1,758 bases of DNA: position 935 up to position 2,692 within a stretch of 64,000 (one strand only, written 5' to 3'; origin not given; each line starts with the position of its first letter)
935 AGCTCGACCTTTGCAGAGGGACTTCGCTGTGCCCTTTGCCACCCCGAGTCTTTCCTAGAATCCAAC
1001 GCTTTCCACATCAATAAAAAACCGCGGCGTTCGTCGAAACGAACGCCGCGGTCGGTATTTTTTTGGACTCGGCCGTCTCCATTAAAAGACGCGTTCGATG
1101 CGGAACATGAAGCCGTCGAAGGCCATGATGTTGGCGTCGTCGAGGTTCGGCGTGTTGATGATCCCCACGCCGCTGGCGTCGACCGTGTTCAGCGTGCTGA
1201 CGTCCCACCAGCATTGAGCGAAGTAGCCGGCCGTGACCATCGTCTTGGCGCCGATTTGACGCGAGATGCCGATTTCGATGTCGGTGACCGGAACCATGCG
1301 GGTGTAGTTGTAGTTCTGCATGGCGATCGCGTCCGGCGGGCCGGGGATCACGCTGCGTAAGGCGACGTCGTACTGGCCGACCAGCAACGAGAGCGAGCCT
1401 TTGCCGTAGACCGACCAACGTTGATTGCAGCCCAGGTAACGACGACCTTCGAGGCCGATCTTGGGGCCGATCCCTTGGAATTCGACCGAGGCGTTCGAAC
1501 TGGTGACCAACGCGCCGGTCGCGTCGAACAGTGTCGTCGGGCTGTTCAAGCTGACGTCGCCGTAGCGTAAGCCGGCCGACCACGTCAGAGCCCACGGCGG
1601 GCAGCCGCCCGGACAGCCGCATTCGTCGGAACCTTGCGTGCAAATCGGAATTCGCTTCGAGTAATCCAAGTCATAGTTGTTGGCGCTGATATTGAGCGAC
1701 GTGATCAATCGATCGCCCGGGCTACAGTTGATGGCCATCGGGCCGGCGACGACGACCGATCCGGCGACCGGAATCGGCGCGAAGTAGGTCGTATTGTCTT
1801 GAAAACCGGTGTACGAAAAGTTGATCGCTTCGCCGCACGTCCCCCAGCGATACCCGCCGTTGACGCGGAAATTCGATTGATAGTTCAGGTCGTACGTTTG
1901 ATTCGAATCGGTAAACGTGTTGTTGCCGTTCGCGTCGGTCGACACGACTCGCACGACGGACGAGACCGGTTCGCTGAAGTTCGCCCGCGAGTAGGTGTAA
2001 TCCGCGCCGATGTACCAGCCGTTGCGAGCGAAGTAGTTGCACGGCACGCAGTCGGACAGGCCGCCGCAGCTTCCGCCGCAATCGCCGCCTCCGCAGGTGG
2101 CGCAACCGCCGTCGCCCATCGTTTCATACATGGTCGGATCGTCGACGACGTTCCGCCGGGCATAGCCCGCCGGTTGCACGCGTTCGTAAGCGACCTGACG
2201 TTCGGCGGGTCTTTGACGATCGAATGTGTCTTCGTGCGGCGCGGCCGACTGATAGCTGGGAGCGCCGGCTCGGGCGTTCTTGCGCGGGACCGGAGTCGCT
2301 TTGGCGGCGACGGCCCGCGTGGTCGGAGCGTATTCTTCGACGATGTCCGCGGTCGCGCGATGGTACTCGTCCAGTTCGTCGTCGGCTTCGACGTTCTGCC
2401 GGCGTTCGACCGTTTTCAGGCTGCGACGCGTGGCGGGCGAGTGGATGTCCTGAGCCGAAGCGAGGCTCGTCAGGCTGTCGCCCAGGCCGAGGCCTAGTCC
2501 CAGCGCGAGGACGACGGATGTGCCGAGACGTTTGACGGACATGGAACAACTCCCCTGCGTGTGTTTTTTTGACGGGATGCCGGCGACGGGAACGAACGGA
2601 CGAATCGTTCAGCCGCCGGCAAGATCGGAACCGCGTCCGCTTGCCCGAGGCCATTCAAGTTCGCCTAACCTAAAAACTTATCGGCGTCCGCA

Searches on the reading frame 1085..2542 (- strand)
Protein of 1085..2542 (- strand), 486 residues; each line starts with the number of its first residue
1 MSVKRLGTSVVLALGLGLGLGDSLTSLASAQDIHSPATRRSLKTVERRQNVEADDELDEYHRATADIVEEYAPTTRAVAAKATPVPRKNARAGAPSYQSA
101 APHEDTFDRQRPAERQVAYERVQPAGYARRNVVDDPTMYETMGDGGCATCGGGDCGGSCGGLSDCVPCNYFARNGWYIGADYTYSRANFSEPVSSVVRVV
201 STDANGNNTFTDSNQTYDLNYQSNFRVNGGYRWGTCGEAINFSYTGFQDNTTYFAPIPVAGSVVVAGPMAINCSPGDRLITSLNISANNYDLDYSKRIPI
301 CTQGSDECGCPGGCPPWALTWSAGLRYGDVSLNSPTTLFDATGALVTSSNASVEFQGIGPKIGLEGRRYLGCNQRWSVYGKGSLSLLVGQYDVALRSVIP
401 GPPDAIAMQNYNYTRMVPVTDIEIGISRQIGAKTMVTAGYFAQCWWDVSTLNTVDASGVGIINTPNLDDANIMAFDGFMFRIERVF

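Call 47: find_encoding_contigs(protein=window:1085-2542:-, flank=10000, max_places=1)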
Protein window:1085-2542:- (486 aa): no gene with exactly this product is on record in the collection.
